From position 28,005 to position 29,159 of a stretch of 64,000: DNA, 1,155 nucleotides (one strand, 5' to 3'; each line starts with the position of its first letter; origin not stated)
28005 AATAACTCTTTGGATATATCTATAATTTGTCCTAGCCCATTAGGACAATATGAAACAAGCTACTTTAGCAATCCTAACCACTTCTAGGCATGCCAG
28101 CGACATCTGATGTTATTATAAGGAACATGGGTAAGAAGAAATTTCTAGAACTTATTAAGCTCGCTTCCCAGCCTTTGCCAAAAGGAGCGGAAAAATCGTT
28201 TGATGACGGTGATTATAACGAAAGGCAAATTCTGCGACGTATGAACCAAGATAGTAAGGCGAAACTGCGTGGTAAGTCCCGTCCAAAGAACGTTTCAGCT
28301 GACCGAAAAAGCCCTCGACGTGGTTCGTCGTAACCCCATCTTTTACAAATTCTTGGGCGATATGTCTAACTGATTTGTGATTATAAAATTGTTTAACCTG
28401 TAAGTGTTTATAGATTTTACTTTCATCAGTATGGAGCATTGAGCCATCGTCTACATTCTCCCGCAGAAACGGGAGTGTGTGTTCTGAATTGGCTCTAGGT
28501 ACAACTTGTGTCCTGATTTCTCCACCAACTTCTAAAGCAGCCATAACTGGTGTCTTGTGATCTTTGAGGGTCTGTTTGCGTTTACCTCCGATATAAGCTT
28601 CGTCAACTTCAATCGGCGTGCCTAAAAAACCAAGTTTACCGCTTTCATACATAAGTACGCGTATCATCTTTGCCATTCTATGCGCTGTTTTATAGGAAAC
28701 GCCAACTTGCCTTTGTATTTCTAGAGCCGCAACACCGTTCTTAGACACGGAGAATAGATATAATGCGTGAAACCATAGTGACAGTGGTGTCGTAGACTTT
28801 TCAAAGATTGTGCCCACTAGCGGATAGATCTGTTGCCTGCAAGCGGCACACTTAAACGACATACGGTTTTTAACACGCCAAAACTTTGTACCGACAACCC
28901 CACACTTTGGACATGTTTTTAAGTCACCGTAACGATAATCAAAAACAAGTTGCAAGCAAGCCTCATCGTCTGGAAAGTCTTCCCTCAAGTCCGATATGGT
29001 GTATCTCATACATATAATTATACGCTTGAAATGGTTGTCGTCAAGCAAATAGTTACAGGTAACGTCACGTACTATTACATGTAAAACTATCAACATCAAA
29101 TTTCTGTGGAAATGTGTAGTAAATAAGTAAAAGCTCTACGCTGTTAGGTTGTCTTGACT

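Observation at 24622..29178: Intact 4.5-kb IS1595-family transposon with six passenger genes and a perfect 8-bp target duplication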

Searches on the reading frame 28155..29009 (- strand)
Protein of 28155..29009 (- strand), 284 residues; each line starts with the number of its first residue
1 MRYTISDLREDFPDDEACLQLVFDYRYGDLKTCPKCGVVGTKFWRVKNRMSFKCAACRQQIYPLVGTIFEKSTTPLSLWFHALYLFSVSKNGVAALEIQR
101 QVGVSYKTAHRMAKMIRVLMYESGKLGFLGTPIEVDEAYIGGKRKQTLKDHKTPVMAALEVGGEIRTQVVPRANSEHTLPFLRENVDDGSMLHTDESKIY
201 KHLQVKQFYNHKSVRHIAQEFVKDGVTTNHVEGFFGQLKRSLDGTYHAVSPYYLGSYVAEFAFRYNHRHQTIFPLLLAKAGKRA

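Call 3: search_protein_families(library=pfam, proteins=[window:28155-29009:-], max_evalue=0.1)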
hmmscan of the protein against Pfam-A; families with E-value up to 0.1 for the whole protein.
window:28155-29009:- (284 aa): 4 families
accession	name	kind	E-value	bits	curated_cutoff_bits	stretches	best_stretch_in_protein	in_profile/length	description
PF12762.13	DDE_Tnp_IS1595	-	3.9e-35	121.6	27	1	131-266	4-153/153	ISXO2-like transposase domain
PF12760.12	Zn_ribbon_IS1595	-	8.9e-11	42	25.4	1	13-60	1-46/46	Transposase zinc-ribbon domain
PF08271.17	Zn_Ribbon_TF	-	0.026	14.5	29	1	21-39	11-28/43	TFIIB zinc-binding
PF07282.18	Cas12f1-like_TNB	-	0.068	13.8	26.3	0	31-59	29-48/60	Cas12f1-like, TNB domain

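Call 8: search_protein_families(library=ncbifam, proteins=[window:28155-29009:-], max_evalue=0.1)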
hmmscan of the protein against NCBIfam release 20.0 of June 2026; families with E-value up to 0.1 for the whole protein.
window:28155-29009:- (284 aa): 4 families
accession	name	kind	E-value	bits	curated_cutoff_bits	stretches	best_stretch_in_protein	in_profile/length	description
NF033547.1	transpos_IS1595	equivalog_domain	1.7e-53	181.7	75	1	71-268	1-215/215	IS1595 family transposase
NF003067.0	PRK03988.1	equivalog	0.063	13.2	129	0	32-57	104-129/138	translation initiation factor IF-2 subunit beta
NF048019.1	IS256_Zn_var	equivalog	0.079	12.2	150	0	226-243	264-281/304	IS256 family transposase, variant Zn-binding type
NF047723.1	TransFacS4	equivalog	0.098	13.2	120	0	31-58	61-87/90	transcription factor S4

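Call 9: find_related_loci(query=window:28155-29009:-, collection=genome_contigs, flank=10000)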
Query window:28155-29009:- (284 aa) in genome_contigs; peptide patterns used: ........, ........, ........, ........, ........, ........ (x = any residue, [..] = any of these).
111 stretches matched a pattern; 47 encode a relative of the query (tblastn E <= 1e-3); 47 distinct loci.
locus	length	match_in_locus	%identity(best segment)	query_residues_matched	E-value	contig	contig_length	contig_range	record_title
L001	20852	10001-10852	96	1-284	0e+0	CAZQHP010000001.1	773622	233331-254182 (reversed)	MAG TPA_asm: uncultured Candidatus Saccharibacteria bacterium isolate SRP178908_co1_46 genome assembly, contig: NODE_2_l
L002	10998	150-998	78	1-283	1e-154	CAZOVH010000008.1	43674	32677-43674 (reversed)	MAG TPA_asm: uncultured Candidatus Saccharibacteria bacterium isolate SRP296810_co1_392 genome assembly, contig: NODE_69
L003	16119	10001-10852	77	1-284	9e-153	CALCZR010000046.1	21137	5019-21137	MAG TPA_asm: uncultured Candidatus Saccharibacteria bacterium isolate SRR6231146_bin.58_CONCOCT_v1.1_MAG genome assembly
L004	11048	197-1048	77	1-284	9e-153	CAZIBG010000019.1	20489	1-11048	MAG TPA_asm: uncultured Candidatus Saccharibacteria bacterium isolate SRP286056_co2_68 genome assembly, contig: NODE_392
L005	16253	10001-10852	76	1-283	3e-150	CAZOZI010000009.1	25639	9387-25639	MAG TPA_asm: uncultured Candidatus Saccharibacteria bacterium isolate SRP200132_co1_79 genome assembly, contig: NODE_331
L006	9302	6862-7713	79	1-284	5e-149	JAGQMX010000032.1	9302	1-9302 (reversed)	MAG: Candidatus Saccharibacteria bacterium isolate HKST-UBA53 2011-04-20_1_(paired)_contig_119211, whole genome shotgun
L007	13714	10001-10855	75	1-284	6e-148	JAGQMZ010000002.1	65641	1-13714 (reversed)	MAG: Candidatus Saccharibacteria bacterium isolate HKST-UBA55 NODE_2_length_65641_cov_5.084071, whole genome shotgun seq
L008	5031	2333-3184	72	1-283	7e-144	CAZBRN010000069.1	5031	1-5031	MAG TPA_asm: uncultured Candidatus Saccharibacteria bacterium isolate SRP286056_co2_432 genome assembly, contig: NODE_29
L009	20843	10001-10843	65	1-283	8e-119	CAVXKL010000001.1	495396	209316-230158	MAG: uncultured bacterium isolate MFD09567.bin.2.17 genome assembly, contig: contig_36695, whole genome shotgun sequence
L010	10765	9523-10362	48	1-282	2e-81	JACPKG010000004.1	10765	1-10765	MAG: Candidatus Saccharibacteria bacterium isolate NC_groundwater_488_Ag_S-0.1um_47_11 S35_SO-1_scaffold_110661, whole g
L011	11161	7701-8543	46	1-284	5e-80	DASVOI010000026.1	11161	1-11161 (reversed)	MAG TPA_asm: Candidatus Saccharimonadales bacterium isolate SMAG_U3149 k141_288495, whole genome shotgun sequence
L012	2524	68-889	45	1-279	5e-78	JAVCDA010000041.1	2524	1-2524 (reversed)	MAG: Candidatus Saelkia tenebricola isolate MAG_3300035698_749 Ga0374944_490839, whole genome shotgun sequence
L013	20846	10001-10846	45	2-283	1e-74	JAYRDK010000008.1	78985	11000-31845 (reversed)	MAG: Lacunisphaera sp. isolate SH_SHASGE1bin.35 NODE_307_length_78985_cov_4.127736, whole genome shotgun sequence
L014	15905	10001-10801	47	2-279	9e-73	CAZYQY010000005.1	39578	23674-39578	MAG TPA_asm: uncultured Candidatus Saccharibacteria bacterium isolate binchicken_co100_35 genome assembly, contig: NODE_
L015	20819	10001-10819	45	1-279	3e-71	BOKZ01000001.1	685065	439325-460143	Patescibacteria group bacterium BroJett034 DNA, sequence1, whole genome shotgun sequence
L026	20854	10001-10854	50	1-282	4e-51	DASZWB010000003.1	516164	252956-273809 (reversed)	MAG TPA_asm: Candidatus Saccharimonadales bacterium isolate SMAG_U6146 k141_694684, whole genome shotgun sequence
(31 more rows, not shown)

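Call 10: find_encoding_contigs(protein=window:28155-29009:-, flank=10000, max_places=10)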
Protein window:28155-29009:- (284 aa): no gene with exactly this product is on record in the collection.

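Call 32: search_protein_families(library=pfam, proteins=[L001:11231-13402:+, L001:13399-13974:+, L001:13971-15068:-, L008:3429-4823:+, L009:11206-12006:-, L009:12922-13716:-, L009:13774-14187:-, L009:14184-14750:-, L026:11054-11542:-, L002:3128-4327:-], max_evalue=0.01)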
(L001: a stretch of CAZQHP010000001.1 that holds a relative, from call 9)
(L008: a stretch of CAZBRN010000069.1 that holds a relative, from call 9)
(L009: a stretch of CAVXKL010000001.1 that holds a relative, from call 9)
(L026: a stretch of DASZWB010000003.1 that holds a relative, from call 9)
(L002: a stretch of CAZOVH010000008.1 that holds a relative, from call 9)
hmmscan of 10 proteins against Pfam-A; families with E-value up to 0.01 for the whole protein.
L001:11231-13402:+ (723 aa): 5 families
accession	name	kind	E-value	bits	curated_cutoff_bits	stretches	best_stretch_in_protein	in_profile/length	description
PF00206.25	Lyase_1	-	9.7e-27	94.6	27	1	124-342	83-305/312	Lyase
PF13419.12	HAD_2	-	4.3e-24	86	23.8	1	510-695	1-178/178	Haloacid dehalogenase-like hydrolase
PF08328.16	ASL_C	-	3.8e-20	72.5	35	1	361-475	1-115/115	Adenylosuccinate lyase C-terminal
PF00702.32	Hydrolase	-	4.1e-19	70.2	26.4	1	507-688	1-190/191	haloacid dehalogenase-like hydrolase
PF13242.12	Hydrolase_like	-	9.6e-11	41.9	22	1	649-714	2-72/75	HAD-hyrolase-like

L001:13399-13974:+ (191 aa): 1 family
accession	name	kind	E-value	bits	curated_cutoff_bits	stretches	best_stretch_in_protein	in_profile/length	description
PF13521.12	AAA_28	-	3e-25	89.8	27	1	4-175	1-164/164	AAA domain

L001:13971-15068:- (365 aa): 1 family
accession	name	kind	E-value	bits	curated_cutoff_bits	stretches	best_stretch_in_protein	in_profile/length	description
PF01709.26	Transcrip_reg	-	0.0024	18.1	27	0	87-177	71-155/160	TACO1/YebC second and third domain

L008:3429-4823:+ (464 aa): 0 families

L009:11206-12006:- (266 aa): 7 families
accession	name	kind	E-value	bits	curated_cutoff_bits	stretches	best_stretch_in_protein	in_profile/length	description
PF00665.32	rve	-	1.3e-25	90.1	32.6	1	103-198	3-102/102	Integrase core domain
PF13683.12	rve_3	-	2e-09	37.5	26.5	1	187-251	2-66/67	Integrase core domain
PF13610.12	DDE_Tnp_IS240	-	6.8e-06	26.7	27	1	107-240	3-135/139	DDE domain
PF13333.12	rve_2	-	5.9e-05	23.6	22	1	205-255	1-52/56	Integrase core domain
PF13276.12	HTH_21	-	0.00026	21.6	28.1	1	27-75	3-58/60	HTH-like domain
PF02796.21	HTH_7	-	0.00064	20.2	23.8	1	1-18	22-39/45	Helix-turn-helix domain of resolvase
PF24764.1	rva_4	-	0.0012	19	26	1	103-176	6-78/194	Integrase core domain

L009:12922-13716:- (264 aa): 0 families

L009:13774-14187:- (137 aa): 2 families
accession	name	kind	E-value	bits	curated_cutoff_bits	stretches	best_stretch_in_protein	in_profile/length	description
PF00078.32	RVT_1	-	3.6e-06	27.3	29.6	1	3-84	126-205/205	Reverse transcriptase (RNA-dependent DNA polymerase)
PF00680.25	RdRP_1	-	1.1e-05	24.9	23.9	1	24-118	331-417/450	Viral RNA-dependent RNA polymerase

L009:14184-14750:- (188 aa): 1 family
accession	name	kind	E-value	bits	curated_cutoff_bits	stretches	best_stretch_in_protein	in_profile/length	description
PF00078.32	RVT_1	-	2.3e-07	31.2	29.6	1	62-167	8-107/205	Reverse transcriptase (RNA-dependent DNA polymerase)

L026:11054-11542:- (162 aa): 1 family
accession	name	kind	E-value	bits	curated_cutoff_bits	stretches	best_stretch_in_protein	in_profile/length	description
PF13601.12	HTH_34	-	0.0054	17.3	27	0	44-88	26-69/80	Winged helix DNA-binding domain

L002:3128-4327:- (399 aa): 1 family
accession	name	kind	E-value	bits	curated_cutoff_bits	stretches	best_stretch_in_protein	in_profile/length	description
PF00003.28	7tm_3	-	0.0038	17.4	33.5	1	15-67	10-62/251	7 transmembrane sweet-taste receptor of 3 GCPR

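Call 33: search_protein_families(library=pfam, proteins=[L002:4460-5641:-, L002:2270-2605:+, L002:2046-2276:+, L002:6090-6395:+, L002:6364-6648:+, L002:2595-3005:-, L009:12026-12292:-], max_evalue=0.01)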
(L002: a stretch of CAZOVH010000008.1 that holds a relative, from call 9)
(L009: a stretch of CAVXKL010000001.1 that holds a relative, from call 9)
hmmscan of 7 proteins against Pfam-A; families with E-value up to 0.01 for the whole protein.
L002:4460-5641:- (393 aa): 1 family
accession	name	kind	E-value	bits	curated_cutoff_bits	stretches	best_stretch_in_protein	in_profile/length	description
PF00078.32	RVT_1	-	6.4e-19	68.9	29.6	1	70-286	8-204/205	Reverse transcriptase (RNA-dependent DNA polymerase)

L002:2270-2605:+ (111 aa): 1 family
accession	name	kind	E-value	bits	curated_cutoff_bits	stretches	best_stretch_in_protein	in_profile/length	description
PF02452.23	PemK_toxin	-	2e-23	83.1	23.1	1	8-107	2-107/109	PemK-like, MazF-like toxin of type II toxin-antitoxin system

L002:2046-2276:+ (76 aa): 1 family
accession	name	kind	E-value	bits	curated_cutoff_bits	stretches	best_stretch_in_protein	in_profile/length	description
PF04014.23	MazE_antitoxin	-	1.1e-06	29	24.7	1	7-42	7-43/48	Antidote-toxin recognition MazE, bacterial antitoxin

L002:6090-6395:+ (101 aa): 1 family
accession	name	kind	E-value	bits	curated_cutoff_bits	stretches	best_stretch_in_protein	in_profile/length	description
PF04365.19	BrnT_toxin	-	1.4e-23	83.4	34.5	1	12-90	1-77/77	Ribonuclease toxin, BrnT, of type II toxin-antitoxin system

L002:6364-6648:+ (94 aa): 1 family
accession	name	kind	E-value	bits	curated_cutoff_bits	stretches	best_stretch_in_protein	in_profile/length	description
PF12441.14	CopG_antitoxin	-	1.9e-31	109.1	28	1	7-84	1-78/79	CopG antitoxin of type II toxin-antitoxin system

L002:2595-3005:- (136 aa): 1 family
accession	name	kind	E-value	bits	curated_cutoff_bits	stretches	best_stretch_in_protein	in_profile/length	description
PF22296.2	bAvd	-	1.7e-17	64.3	40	1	28-128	8-106/107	bAvd-like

L009:12026-12292:- (88 aa): 11 families
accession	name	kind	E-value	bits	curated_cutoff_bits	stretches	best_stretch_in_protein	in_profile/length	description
PF01527.26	HTH_Tnp_1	-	5.1e-09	36.7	24.1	1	10-72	10-74/75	Transposase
PF13384.12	HTH_23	-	8.9e-09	35.3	24.6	1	9-46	4-40/50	Homeodomain-like domain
PF13518.12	HTH_28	-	2.9e-06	27.7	25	1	12-46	2-35/52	Helix-turn-helix domain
PF13542.12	HTH_Tnp_ISL3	-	1.1e-05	25.3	27.4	1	12-46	17-49/51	Helix-turn-helix domain of transposase family ISL3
PF08279.18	HTH_11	-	0.00017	21.8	25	1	13-42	3-34/55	HTH domain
PF13551.12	HTH_29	-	0.00056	20.4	28.1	1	14-46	3-35/64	Winged helix-turn helix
PF06056.18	Terminase_5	-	0.0032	17.8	20.3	1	25-55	15-45/58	Putative ATPase subunit of terminase (gpP-like)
PF02796.21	HTH_7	-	0.0063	17.1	23.8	0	16-41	14-39/45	Helix-turn-helix domain of resolvase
PF15943.11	YdaS_toxin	-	0.0065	16.7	30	0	27-47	12-33/65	Bacterial toxin YdaS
PF08281.18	Sigma70_r4_2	-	0.0079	16.3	25.7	0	15-47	18-50/54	Sigma-70, region 4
PF07022.19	Phage_CI_repr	-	0.0093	16.7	22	0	28-49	17-38/65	Bacteriophage CI repressor helix-turn-helix domain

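Call 53: search_solved_structures(query=window:28155-29009:-, max_evalue=1)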
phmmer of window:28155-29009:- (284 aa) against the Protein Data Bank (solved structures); distinct sequences matched with E-value up to 1: 4.
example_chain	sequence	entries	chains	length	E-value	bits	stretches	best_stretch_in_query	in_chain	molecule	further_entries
8qhc_A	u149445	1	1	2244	0.34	13.7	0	187-267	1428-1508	Protein SidH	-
8qfs_A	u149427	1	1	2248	0.34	13.7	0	187-267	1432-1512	Protein SidH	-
8bl3_A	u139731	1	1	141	0.45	13.3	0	131-171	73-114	scIg12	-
29tk_R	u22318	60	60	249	0.66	12.8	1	137-219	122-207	General transcription factor IIF subunit 2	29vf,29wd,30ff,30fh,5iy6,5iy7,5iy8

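Call 77: find_homologous_proteins(query=window:28155-29009:-, max_evalue=1e-60)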
Query window:28155-29009:- (284 aa): 612 proteins with E <= 1e-60 among 3252 candidates; the best 120 are listed.
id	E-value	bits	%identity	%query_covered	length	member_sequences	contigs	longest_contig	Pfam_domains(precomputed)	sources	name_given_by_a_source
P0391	9.6e-173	591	89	99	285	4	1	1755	PF12760.13,PF12762.14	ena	-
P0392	2.0e-168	577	87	100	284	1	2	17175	PF12760.13,PF12762.14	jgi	jgi:transposase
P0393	2.5e-164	564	86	99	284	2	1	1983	PF12760.13,PF12762.14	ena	-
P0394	2.7e-159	547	83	100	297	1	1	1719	PF12760.13,PF12762.14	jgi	jgi:transposase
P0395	2.3e-157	541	84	99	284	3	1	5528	PF12760.13,PF12762.14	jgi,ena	-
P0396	3.8e-155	534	81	100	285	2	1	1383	PF12760.13,PF12762.14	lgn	-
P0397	3.1e-154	531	81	99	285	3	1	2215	PF12760.13,PF12762.14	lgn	-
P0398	4.0e-150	517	79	100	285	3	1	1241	PF12760.13,PF12762.14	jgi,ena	-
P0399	1.0e-146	506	76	100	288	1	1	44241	PF12760.13,PF12762.14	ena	-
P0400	8.6e-146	503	75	100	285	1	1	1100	PF12760.13,PF12762.14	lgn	-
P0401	2.2e-145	502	76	99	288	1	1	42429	PF12760.13,PF12762.14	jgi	jgi:transposase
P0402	3.3e-145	501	76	100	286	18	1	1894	PF12760.13,PF12762.14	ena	-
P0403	2.4e-144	498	78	96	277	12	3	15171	PF12760.13,PF12762.14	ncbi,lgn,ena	-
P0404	2.0e-143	495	76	99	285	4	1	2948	PF12760.13,PF12762.14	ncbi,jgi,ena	jgi:transposase-like protein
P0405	2.1e-143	495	77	100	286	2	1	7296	PF12760.13,PF12762.14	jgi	jgi:transposase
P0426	5.5e-136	471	72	100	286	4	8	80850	PF12760.13,PF12762.14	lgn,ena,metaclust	metaclust:\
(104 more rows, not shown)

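Call 78: find_encoding_contigs(protein=P0392, flank=9000, max_places=4)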
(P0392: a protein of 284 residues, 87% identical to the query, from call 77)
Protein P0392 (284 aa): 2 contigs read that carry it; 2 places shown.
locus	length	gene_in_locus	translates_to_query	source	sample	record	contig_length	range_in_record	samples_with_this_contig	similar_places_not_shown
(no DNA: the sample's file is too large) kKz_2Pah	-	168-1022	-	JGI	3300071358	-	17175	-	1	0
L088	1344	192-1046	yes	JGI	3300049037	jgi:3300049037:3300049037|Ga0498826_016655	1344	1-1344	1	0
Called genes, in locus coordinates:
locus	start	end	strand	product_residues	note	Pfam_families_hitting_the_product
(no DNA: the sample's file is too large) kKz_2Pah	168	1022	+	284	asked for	PF12760:Zn_ribbon_IS1595, PF12762:DDE_Tnp_IS1595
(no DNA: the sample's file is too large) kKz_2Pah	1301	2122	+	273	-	PF13814:Replic_Relax (weak)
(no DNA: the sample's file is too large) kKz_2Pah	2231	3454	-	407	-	PF10017:Methyltransf_33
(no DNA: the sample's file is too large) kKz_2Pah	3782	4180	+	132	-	-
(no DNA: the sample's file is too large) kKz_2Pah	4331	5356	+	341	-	PF01408:GFO_IDH_MocA, PF02894:GFO_IDH_MocA_C, PF22725:GFO_IDH_MocA_C3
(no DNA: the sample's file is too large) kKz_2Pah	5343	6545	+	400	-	PF00155:Aminotran_1_2, PF01041:DegT_DnrJ_EryC1, PF01053:Cys_Met_Meta_PP, PF01212:Beta_elim_lyase, PF00266:Aminotran_5 (weak)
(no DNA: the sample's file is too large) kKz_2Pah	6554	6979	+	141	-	PF00383:dCMP_cyt_deam_1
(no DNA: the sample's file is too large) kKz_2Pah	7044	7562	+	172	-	-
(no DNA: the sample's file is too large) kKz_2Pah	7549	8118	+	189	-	PF00293:NUDIX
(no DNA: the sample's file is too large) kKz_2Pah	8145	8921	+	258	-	PF00551:Formyl_trans_N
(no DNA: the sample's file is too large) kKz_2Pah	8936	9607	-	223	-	PF02698:DUF218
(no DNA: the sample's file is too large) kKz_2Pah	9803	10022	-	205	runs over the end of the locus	PF02397:Bac_transf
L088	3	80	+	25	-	?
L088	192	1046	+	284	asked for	PF12760:Zn_ribbon_IS1595, PF12762:DDE_Tnp_IS1595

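Call 79: find_encoding_contigs(protein=P0426, flank=9000, max_places=8)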
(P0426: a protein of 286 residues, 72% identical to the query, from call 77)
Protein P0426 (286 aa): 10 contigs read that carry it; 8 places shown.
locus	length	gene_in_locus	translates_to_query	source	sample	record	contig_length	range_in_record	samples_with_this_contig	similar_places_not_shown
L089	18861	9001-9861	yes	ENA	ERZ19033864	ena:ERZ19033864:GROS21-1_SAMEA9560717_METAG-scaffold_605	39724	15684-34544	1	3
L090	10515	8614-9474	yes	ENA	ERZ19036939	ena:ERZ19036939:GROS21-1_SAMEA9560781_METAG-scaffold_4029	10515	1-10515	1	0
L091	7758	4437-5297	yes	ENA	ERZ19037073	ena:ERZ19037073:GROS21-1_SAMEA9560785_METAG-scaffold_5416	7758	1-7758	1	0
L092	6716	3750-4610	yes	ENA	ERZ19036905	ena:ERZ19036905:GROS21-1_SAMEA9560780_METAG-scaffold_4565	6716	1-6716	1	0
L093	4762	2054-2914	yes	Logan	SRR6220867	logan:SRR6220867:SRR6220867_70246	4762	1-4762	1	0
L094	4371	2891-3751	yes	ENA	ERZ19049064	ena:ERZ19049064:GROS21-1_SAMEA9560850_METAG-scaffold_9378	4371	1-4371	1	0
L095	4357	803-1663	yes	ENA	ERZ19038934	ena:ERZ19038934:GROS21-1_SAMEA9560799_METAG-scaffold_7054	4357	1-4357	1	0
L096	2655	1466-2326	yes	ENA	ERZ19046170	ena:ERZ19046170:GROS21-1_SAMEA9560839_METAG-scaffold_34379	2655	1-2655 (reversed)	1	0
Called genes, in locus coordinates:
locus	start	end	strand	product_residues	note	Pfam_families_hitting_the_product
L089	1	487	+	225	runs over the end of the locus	-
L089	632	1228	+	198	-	-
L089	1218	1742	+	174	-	PF13578:Methyltransf_24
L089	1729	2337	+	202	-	-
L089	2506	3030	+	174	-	-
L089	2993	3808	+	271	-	-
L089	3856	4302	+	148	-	-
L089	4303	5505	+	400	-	-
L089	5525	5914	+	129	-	-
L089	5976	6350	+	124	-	-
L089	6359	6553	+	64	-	-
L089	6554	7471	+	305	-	-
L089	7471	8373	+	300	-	PF24175:SU10_adaptor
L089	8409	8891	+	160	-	-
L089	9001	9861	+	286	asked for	PF12760:Zn_ribbon_IS1595, PF12762:DDE_Tnp_IS1595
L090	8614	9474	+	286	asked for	PF12760:Zn_ribbon_IS1595, PF12762:DDE_Tnp_IS1595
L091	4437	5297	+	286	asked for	PF12760:Zn_ribbon_IS1595, PF12762:DDE_Tnp_IS1595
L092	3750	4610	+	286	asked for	PF12760:Zn_ribbon_IS1595, PF12762:DDE_Tnp_IS1595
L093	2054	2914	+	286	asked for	PF12760:Zn_ribbon_IS1595, PF12762:DDE_Tnp_IS1595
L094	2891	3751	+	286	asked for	PF12760:Zn_ribbon_IS1595, PF12762:DDE_Tnp_IS1595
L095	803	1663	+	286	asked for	PF12760:Zn_ribbon_IS1595, PF12762:DDE_Tnp_IS1595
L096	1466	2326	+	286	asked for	PF12760:Zn_ribbon_IS1595, PF12762:DDE_Tnp_IS1595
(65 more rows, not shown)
